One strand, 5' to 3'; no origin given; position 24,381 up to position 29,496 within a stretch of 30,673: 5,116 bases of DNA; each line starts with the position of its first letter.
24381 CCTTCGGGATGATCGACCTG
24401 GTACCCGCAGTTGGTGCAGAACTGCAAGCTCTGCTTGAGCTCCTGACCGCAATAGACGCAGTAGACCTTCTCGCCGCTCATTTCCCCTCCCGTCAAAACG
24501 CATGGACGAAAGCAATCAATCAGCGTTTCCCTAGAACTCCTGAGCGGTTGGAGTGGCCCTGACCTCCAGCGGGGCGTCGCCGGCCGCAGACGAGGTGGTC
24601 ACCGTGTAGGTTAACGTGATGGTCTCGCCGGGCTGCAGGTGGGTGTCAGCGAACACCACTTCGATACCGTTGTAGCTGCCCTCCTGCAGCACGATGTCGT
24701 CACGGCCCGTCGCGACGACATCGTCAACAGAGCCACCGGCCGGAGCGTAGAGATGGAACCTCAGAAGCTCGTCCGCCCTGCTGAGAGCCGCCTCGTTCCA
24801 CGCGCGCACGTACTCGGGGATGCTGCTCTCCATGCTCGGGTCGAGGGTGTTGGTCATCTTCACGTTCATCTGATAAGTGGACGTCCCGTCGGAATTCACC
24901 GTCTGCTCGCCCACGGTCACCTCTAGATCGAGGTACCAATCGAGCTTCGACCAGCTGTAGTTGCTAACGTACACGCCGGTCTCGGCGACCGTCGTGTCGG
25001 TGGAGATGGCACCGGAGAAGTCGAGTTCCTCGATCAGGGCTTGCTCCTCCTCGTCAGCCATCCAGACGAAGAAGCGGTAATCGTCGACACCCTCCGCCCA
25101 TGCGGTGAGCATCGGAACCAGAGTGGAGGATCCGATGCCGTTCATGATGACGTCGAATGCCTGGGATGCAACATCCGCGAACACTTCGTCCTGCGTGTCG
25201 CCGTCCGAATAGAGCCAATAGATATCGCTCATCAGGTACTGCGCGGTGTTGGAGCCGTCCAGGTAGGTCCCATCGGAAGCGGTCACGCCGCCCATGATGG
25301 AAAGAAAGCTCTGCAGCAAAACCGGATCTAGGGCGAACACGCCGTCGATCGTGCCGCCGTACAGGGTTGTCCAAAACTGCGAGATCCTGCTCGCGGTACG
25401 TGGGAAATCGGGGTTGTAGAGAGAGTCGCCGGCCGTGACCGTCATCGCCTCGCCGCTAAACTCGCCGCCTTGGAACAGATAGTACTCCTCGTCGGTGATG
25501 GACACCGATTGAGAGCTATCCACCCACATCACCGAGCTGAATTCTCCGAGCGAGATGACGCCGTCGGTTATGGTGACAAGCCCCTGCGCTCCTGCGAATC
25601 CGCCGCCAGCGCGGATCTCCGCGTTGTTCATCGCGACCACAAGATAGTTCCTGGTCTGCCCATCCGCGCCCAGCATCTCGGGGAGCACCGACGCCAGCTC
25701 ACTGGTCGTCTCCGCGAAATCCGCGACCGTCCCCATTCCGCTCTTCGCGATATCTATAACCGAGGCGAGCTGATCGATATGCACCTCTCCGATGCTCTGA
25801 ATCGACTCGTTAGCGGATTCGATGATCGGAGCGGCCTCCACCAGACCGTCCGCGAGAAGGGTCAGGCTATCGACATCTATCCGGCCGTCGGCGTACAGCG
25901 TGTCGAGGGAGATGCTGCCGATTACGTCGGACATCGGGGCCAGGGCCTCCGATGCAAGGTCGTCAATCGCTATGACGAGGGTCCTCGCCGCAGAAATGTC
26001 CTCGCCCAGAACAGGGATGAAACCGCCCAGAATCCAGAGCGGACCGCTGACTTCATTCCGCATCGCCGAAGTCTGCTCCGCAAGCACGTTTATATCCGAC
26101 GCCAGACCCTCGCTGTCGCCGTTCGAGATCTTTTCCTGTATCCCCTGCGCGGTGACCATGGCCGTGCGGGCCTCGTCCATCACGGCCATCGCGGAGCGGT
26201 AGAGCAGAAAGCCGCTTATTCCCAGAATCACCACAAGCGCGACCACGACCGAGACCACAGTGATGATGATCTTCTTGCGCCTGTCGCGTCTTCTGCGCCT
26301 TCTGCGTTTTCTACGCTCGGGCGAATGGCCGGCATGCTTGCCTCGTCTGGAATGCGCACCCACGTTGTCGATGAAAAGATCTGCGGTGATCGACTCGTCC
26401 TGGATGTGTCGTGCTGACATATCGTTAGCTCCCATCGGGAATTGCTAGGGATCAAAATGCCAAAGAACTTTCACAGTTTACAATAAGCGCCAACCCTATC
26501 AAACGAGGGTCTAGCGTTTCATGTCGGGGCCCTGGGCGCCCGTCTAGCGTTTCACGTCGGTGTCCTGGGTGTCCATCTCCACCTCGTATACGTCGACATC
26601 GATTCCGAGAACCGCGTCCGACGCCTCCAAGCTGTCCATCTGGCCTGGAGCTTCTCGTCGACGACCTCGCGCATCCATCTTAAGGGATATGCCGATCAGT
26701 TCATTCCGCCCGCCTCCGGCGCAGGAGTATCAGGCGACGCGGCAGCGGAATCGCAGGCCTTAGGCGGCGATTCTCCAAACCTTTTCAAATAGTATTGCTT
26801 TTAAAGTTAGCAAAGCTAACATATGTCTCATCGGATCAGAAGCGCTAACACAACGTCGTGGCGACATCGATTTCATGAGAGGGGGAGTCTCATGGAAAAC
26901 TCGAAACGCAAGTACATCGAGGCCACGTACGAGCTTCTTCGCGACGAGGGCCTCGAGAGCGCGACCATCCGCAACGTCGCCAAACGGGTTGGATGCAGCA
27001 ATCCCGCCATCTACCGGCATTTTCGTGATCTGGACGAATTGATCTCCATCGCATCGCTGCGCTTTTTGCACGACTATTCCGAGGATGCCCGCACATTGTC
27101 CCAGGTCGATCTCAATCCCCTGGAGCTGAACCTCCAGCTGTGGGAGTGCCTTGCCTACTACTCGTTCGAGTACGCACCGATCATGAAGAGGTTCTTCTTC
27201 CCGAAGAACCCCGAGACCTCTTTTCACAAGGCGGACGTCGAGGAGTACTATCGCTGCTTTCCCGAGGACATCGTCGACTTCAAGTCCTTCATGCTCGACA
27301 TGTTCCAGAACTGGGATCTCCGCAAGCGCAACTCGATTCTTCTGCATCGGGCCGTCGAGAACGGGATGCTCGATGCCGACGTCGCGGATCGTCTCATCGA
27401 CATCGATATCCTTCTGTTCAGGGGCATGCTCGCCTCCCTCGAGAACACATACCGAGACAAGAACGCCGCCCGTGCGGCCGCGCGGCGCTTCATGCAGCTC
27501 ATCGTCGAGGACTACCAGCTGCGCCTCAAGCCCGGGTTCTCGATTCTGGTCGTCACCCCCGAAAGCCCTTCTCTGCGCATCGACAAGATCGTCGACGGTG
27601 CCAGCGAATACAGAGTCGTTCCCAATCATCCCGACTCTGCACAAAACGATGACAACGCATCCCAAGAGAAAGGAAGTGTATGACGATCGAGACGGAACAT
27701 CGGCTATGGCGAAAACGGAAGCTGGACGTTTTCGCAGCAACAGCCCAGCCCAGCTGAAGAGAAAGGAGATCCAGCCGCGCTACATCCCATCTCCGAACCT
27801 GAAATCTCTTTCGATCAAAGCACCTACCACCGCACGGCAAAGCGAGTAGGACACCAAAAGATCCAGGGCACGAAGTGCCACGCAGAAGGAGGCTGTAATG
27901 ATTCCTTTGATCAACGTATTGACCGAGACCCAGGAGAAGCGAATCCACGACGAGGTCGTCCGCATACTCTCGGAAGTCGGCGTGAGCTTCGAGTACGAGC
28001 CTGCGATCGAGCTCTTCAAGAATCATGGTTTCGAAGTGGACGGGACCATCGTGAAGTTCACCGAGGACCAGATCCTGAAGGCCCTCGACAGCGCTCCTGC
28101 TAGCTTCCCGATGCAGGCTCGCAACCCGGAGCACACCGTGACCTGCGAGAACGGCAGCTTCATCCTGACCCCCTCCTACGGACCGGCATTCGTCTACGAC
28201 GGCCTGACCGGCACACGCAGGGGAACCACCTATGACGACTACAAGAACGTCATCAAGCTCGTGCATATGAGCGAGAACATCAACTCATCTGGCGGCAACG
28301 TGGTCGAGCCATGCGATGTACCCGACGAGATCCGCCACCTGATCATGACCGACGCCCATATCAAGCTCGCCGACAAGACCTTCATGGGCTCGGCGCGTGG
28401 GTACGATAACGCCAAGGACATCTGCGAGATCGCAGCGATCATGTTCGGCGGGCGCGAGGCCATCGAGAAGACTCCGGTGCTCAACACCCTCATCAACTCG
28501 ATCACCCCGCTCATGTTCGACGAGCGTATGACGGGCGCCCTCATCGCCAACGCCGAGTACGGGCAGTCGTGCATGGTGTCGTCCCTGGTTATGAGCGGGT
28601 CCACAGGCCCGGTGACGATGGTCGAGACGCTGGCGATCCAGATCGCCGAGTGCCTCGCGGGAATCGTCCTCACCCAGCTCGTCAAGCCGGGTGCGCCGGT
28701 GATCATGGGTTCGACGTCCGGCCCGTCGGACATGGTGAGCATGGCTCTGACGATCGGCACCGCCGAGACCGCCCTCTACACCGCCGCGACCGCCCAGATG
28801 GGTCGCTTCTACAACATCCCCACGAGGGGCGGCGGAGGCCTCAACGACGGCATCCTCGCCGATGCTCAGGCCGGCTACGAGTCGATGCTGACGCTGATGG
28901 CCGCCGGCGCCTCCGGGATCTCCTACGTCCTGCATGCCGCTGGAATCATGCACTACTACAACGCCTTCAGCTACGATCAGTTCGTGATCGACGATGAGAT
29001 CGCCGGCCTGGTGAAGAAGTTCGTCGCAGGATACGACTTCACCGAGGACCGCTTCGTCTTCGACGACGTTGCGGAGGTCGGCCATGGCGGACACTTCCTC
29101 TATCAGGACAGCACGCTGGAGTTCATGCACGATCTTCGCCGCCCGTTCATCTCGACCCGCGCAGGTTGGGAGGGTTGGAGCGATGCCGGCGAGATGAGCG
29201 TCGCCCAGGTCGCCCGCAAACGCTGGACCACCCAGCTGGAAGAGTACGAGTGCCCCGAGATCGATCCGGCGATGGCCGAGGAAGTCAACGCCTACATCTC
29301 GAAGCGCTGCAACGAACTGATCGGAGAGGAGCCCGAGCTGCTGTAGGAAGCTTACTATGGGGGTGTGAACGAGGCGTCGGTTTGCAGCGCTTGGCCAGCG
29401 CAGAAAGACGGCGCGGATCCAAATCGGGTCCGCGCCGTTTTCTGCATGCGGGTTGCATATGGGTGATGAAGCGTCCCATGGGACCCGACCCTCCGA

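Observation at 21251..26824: Same operator dyad upstream of the BCCT gene and of the tetR-mttB unit 5.5 kb away: a hidden split regulon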

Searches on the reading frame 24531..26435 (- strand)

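Call 4: search_protein_families(library=pfam, proteins=[window:24531-26435:-])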
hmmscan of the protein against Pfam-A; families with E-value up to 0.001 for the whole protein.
window:24531-26435:- (634 aa): 1 family
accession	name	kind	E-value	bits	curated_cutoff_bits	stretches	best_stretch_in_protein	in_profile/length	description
PF13196.11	DUF4012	-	2.3e-33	116.2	28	1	260-406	2-144/144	Protein of unknown function (DUF4012)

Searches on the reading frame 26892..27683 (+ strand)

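Call 4: search_protein_families(library=pfam, proteins=[window:26892-27683:+])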
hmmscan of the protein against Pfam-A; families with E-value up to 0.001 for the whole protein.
window:26892-27683:+ (263 aa): 1 family
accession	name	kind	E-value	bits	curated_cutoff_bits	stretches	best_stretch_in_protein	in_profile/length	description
PF00440.29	TetR_N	-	9e-10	38.6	24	1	9-51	2-44/47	Bacterial regulatory proteins, tetR family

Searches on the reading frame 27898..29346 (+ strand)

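Call 4: search_protein_families(library=pfam, proteins=[window:27898-29346:+])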
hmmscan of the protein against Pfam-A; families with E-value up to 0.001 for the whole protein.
window:27898-29346:+ (482 aa): 1 family
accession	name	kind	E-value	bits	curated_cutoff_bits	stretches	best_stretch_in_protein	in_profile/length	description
PF06253.16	MTTB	-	8.4e-138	459.9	25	1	2-473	28-498/500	Trimethylamine methyltransferase (MTTB)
